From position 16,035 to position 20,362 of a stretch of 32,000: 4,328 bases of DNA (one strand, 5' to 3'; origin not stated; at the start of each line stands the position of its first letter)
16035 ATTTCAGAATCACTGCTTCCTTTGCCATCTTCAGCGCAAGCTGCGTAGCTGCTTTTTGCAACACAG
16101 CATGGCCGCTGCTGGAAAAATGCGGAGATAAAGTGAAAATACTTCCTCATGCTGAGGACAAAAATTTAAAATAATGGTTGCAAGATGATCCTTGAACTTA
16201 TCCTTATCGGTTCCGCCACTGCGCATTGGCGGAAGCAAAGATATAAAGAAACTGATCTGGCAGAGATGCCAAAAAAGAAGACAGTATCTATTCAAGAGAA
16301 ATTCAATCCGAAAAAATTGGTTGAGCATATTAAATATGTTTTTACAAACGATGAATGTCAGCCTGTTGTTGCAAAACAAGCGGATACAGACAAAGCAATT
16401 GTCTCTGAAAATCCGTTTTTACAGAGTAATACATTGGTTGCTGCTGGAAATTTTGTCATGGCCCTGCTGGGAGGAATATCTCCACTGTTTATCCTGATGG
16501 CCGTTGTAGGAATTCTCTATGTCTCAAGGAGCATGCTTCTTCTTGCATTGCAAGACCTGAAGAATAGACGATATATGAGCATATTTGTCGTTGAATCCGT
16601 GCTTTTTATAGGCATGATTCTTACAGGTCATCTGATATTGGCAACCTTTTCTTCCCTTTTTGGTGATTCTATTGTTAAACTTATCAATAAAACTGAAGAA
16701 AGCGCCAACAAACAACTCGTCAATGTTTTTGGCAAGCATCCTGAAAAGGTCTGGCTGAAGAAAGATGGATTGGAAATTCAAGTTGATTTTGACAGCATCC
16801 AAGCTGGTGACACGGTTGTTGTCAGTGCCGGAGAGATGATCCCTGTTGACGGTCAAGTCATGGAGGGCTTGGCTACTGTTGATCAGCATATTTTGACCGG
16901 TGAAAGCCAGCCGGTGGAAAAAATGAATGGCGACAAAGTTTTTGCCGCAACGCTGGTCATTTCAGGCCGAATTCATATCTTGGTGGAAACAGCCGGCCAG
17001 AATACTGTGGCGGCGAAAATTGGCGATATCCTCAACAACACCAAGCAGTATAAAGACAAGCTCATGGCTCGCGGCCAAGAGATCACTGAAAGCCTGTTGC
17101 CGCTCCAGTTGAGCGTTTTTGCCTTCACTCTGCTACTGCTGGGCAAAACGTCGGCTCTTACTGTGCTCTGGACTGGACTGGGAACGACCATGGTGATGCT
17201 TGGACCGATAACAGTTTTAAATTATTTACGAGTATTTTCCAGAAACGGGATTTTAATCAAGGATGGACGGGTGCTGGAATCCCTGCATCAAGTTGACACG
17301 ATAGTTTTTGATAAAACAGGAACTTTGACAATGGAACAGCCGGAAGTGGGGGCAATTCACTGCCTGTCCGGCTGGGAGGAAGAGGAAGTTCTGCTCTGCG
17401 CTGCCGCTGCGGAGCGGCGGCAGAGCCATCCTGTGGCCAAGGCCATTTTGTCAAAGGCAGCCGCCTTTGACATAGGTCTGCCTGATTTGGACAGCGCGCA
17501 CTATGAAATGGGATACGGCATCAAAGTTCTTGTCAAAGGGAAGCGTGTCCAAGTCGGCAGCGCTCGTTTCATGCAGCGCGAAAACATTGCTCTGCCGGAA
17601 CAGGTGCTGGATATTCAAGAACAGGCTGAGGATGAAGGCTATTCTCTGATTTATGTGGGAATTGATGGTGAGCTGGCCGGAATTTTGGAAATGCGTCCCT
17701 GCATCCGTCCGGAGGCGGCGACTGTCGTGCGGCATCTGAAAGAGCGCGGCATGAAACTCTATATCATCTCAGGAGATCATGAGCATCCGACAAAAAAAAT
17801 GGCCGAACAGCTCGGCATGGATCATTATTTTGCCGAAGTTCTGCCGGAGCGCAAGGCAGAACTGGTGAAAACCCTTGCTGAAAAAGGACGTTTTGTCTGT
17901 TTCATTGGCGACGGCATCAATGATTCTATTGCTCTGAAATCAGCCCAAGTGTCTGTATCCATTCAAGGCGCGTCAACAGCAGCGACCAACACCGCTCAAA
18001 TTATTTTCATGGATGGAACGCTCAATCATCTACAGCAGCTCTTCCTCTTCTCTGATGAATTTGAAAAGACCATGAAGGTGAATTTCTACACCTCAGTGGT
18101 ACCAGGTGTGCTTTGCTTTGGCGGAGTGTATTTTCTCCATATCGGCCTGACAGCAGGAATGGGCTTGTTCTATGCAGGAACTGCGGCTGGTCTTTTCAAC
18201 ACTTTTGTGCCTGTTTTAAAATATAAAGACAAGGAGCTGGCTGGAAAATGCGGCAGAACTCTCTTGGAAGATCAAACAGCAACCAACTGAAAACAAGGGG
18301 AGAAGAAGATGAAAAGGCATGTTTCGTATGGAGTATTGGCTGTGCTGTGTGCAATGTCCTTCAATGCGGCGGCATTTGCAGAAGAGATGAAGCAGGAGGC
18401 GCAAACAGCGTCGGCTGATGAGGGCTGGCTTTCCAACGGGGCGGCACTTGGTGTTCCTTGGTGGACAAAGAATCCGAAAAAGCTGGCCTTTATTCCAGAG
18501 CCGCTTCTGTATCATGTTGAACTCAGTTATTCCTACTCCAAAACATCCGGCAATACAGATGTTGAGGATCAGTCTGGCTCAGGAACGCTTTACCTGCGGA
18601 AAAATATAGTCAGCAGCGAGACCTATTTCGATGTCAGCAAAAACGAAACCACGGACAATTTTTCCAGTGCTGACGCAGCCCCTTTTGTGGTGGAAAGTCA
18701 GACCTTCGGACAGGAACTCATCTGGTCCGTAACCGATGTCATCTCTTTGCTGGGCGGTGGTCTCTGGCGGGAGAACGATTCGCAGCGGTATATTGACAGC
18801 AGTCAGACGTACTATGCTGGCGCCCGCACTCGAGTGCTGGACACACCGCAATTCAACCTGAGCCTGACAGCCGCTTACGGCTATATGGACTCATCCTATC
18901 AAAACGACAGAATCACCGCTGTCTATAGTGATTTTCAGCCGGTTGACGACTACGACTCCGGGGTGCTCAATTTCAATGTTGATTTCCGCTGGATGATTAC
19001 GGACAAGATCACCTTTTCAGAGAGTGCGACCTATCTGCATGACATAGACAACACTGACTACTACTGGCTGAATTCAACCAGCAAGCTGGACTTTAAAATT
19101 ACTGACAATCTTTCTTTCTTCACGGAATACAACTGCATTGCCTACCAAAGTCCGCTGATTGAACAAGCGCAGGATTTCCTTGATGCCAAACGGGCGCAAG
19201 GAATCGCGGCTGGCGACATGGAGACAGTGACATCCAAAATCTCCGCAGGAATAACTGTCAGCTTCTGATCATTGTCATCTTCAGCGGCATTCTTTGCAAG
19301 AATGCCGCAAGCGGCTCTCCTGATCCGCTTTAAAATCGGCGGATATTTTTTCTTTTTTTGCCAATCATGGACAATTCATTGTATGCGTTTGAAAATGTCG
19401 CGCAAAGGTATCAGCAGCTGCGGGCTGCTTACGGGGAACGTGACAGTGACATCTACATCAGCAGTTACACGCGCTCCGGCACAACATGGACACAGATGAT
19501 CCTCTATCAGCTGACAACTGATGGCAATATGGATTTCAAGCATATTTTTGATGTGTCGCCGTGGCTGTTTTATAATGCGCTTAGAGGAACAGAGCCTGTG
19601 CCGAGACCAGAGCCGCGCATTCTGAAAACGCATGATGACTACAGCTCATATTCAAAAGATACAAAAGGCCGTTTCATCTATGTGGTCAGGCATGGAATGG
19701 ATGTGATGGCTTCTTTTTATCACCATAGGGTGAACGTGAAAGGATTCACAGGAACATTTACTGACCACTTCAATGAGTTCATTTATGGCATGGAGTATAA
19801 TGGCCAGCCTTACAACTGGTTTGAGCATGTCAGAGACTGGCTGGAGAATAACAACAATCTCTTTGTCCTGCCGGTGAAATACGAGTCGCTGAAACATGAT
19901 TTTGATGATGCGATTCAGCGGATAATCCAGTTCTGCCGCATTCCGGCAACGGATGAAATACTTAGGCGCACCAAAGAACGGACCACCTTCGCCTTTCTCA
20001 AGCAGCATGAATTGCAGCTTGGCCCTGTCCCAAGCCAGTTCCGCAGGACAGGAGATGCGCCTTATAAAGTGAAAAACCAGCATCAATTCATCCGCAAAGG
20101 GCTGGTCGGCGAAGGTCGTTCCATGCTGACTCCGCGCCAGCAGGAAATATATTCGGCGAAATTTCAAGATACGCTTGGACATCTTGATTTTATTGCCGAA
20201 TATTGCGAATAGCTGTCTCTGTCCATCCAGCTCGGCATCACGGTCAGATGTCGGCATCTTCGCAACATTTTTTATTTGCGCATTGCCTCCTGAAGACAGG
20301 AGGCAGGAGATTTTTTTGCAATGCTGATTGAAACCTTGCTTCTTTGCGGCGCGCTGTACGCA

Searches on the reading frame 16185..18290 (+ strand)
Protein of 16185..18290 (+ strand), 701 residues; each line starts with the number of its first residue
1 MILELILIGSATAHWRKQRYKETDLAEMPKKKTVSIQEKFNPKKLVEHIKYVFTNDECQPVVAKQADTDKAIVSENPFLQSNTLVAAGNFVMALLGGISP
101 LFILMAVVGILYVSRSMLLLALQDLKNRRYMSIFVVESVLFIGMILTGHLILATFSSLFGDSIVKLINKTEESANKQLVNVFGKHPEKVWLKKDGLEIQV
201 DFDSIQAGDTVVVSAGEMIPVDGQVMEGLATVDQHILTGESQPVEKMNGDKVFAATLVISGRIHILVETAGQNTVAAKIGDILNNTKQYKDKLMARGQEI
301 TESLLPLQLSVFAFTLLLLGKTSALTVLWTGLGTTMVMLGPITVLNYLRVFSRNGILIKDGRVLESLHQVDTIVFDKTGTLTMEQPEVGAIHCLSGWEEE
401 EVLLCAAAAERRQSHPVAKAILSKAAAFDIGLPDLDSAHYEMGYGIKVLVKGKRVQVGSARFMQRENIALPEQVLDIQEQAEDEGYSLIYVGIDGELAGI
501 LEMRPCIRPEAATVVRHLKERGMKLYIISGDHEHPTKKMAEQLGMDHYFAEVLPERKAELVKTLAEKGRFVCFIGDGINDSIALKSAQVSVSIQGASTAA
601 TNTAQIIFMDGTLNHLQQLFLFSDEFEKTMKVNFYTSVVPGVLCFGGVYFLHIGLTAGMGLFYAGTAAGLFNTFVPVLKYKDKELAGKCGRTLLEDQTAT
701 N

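Call 7: search_protein_families(library=pfam, proteins=[window:16185-18290:+], max_evalue=0.001)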
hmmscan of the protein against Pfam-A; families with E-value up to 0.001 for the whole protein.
window:16185-18290:+ (701 aa): 4 families
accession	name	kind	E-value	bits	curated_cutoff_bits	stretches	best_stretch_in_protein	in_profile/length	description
PF00122.25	E1-E2_ATPase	-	5.4e-31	107.9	28.1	1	185-331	3-151/181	E1-E2 ATPase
PF00702.32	Hydrolase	-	2.4e-30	106.8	26.4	1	370-587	1-190/191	haloacid dehalogenase-like hydrolase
PF13419.12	HAD_2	-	0.00032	21.3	23.8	0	509-590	82-174/178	Haloacid dehalogenase-like hydrolase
PF08282.18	Hydrolase_3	-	0.00096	19.4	20.9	0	562-607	197-242/255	haloacid dehalogenase-like hydrolase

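Call 37: search_protein_families(library=ncbifam, proteins=[window:16185-18290:+], max_evalue=0.01)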
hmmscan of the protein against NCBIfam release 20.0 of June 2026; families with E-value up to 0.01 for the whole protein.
window:16185-18290:+ (701 aa): 29 families (the best 25 are shown)
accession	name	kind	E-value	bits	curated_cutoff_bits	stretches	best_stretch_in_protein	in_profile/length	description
TIGR01525.1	ATPase-IB_hvy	subfamily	4.8e-116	388.9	346.25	1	139-655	12-538/560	heavy metal translocating P-type ATPase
TIGR01512.1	ATPase-IB2_Cd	subfamily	7.4e-85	285.5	313.5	2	138-427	11-285/494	cadmium family heavy metal-translocating P-type ATPase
TIGR01511.1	ATPase-IB1_Cu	subfamily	1.4e-83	281.6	397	1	196-639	85-498/542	copper-translocating P-type ATPase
NF008262.1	PRK11033.1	equivalog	7.9e-71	239.5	1005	1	100-633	149-684/731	zinc/cadmium/mercury/lead-transporting ATPase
NF007952.0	PRK10671.1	equivalog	7e-69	232.9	1316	1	186-639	326-787/838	copper-exporting P-type ATPase CopA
NF033775.1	P_type_ZntA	exception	9.4e-64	215.9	1240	1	102-621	156-673/732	Zn(II)/Cd(II)/Pb(II) translocating P-type ATPase ZntA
TIGR01494.1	ATPase_P-type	subfamily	2.3e-58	197.8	62.3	1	169-635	15-447/478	HAD-IC family P-type ATPase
TIGR01497.1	kdpB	equivalog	1.5e-41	142.2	527.9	1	143-611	66-551/675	potassium-transporting ATPase subunit KdpB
TIGR01647.1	ATPase-IIIA_H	equivalog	6.3e-39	133.8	615.5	2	177-547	82-483/755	plasma-membrane proton-efflux P-type ATPase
NF010609.0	PRK14010.1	equivalog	1.2e-33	116.2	1323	1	109-622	33-557/673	K(+)-transporting ATPase subunit B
TIGR01657.1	P-ATPase-V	hypoth_equivalog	1.5e-27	95.5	618.25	3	549-605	783-841/1055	ATP13A2 family polyamine export P-type ATPase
TIGR01524.1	ATPase-IIIB_Mg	equivalog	1.4e-25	89.3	610.75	2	539-617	573-651/867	magnesium-translocating P-type ATPase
NF011702.0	PRK15122.1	subfamily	1.2e-21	76.5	975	2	543-618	616-691/907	magnesium-translocating P-type ATPase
TIGR01517.1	ATPase-IIB_Ca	equivalog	3.3e-20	71.9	507.05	2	187-288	156-257/882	calcium-translocating P-type ATPase, PMCA-type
TIGR01522.1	ATPase-IIA2_Ca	equivalog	2.7e-19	68.5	798.3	2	186-394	116-343/854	calcium-transporting P-type ATPase, PMR1-type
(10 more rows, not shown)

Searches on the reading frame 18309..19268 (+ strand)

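Call 7: search_protein_families(library=pfam, proteins=[window:18309-19268:+], max_evalue=0.001)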
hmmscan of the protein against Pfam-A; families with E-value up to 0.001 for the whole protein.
window:18309-19268:+ (319 aa): 1 family
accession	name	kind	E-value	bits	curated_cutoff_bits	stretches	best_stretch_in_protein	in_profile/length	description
PF04338.18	DUF481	-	1.3e-18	68.3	21.1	1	75-277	4-186/210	Protein of unknown function, DUF481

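Call 37: search_protein_families(library=ncbifam, proteins=[window:18309-19268:+], max_evalue=0.01)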
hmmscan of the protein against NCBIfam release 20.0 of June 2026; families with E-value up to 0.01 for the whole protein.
window:18309-19268:+ (319 aa): 0 families

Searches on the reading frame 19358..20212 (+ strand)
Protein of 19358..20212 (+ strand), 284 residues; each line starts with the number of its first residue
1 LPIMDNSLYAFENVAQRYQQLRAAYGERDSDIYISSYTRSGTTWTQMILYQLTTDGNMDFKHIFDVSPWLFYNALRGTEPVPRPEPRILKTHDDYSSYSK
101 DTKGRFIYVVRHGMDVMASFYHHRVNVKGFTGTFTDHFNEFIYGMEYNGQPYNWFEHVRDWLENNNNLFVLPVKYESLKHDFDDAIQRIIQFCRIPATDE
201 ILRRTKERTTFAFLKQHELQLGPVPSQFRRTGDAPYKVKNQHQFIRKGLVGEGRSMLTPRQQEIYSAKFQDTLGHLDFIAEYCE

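Call 7: search_protein_families(library=pfam, proteins=[window:19358-20212:+], max_evalue=0.001)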
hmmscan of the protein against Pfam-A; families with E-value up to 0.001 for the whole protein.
window:19358-20212:+ (284 aa): 2 families
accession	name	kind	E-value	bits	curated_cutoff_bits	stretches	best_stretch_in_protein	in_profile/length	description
PF00685.33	Sulfotransfer_1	-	3e-37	128.8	22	1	29-274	1-252/255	Sulfotransferase domain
PF13469.12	Sulfotransfer_3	-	6.6e-09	36.8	27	1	105-199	126-216/216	Sulfotransferase family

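Call 37: search_protein_families(library=ncbifam, proteins=[window:19358-20212:+], max_evalue=0.01)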
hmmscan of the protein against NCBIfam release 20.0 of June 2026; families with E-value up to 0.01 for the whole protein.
window:19358-20212:+ (284 aa): 0 families
